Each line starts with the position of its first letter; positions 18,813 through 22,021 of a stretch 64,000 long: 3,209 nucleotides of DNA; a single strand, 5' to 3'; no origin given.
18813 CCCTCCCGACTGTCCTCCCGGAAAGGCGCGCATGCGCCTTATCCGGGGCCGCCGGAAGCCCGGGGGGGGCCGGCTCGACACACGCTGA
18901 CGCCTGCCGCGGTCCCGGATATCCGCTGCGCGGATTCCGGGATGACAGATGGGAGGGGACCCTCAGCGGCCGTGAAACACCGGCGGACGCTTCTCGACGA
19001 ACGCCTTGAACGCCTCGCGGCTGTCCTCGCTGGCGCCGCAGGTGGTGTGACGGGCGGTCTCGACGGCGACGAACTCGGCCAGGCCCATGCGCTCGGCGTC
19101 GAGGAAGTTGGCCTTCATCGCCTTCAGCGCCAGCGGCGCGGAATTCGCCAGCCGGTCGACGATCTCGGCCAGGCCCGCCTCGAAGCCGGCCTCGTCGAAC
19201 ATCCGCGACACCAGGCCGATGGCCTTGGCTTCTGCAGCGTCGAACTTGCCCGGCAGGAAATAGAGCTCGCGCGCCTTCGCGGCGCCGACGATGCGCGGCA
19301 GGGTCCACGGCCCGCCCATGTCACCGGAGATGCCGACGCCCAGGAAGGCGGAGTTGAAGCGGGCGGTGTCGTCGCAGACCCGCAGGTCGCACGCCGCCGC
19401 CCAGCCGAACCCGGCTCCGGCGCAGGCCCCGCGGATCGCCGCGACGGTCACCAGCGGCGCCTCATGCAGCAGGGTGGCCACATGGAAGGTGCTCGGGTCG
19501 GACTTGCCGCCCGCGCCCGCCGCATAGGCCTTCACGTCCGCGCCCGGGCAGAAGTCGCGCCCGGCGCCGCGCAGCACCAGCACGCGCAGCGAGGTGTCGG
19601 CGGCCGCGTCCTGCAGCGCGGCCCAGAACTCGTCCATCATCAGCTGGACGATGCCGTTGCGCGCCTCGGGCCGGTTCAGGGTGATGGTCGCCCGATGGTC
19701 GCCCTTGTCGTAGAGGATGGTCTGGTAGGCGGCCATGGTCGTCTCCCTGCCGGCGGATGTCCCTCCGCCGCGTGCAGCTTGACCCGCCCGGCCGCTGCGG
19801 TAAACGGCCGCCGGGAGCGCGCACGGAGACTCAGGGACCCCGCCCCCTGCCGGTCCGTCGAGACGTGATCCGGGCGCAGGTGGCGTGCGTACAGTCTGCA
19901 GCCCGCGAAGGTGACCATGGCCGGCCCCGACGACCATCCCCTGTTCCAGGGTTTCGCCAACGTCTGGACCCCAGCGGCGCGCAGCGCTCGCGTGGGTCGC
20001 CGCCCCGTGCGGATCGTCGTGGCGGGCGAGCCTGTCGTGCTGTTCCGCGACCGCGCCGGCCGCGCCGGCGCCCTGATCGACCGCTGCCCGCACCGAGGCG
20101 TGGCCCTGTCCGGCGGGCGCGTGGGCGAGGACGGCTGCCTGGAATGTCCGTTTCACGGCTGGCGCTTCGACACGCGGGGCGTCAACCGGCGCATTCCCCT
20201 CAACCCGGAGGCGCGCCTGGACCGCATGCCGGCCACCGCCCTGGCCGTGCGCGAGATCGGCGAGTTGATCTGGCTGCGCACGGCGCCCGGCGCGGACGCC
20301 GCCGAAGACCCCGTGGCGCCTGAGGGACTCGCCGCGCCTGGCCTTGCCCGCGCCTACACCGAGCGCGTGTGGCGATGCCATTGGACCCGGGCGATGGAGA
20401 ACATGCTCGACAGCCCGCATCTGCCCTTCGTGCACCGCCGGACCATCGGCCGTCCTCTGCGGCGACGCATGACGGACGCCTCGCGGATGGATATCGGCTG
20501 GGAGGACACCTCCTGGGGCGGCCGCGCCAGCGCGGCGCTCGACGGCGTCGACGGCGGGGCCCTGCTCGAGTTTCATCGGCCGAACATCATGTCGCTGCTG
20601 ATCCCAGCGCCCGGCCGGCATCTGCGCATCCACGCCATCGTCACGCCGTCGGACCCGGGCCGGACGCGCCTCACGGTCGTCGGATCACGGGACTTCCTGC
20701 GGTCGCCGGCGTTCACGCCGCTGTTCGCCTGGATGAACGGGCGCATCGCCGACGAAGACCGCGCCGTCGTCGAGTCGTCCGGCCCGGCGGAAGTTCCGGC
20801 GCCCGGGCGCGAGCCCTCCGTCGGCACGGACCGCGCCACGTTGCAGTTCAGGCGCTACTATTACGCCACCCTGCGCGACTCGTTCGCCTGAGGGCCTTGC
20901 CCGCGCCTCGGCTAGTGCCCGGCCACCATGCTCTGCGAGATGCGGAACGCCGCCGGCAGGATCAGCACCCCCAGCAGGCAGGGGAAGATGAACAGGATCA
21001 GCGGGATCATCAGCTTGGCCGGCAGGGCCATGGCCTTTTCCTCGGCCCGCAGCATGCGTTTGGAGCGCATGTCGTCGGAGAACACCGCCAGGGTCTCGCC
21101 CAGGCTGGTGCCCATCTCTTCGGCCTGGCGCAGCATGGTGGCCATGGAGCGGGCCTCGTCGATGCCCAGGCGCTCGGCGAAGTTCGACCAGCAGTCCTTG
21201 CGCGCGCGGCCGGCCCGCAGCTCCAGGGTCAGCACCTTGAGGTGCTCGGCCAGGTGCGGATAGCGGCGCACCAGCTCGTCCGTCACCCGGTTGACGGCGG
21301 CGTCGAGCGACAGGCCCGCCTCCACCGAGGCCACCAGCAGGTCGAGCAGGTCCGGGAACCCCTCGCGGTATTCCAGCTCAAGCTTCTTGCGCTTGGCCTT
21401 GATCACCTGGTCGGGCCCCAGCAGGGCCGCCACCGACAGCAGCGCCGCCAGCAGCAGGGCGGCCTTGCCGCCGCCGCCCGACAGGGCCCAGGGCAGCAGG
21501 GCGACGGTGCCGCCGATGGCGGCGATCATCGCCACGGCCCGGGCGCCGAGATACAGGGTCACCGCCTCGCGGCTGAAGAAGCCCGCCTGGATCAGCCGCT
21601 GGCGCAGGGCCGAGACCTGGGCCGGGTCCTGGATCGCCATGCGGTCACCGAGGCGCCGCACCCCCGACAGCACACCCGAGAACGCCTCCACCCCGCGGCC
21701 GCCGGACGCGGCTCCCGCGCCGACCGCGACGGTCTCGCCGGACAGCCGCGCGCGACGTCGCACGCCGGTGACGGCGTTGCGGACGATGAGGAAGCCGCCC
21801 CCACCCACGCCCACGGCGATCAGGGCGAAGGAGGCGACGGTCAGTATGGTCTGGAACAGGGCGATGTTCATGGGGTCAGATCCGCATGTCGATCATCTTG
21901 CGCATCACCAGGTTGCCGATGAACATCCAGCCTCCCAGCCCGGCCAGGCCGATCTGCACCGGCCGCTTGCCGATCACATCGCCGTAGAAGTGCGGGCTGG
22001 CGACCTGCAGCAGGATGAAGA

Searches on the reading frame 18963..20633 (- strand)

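Call 58: search_protein_families(library=pfam, proteins=[window:18963-20633:-], max_evalue=0.00001)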
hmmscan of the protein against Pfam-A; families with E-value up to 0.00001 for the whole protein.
window:18963-20633:- (556 aa): 2 families
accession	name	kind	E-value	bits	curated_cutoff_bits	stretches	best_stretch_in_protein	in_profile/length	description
PF00378.25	ECH_1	-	5.3e-52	177.1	27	1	315-555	7-250/251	Enoyl-CoA hydratase/isomerase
PF16113.10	ECH_2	-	1.2e-21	78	27.2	1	316-480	3-173/335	Enoyl-CoA hydratase/isomerase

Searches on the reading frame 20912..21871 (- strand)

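Call 58: search_protein_families(library=pfam, proteins=[window:20912-21871:-], max_evalue=0.00001)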
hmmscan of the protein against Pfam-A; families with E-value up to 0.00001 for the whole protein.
window:20912-21871:- (319 aa): 1 family
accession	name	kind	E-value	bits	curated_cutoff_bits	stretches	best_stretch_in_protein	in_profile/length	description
PF00482.28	T2SSF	-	8.1e-17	61.8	25.2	1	176-304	2-124/125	Type II secretion system (T2SS), protein F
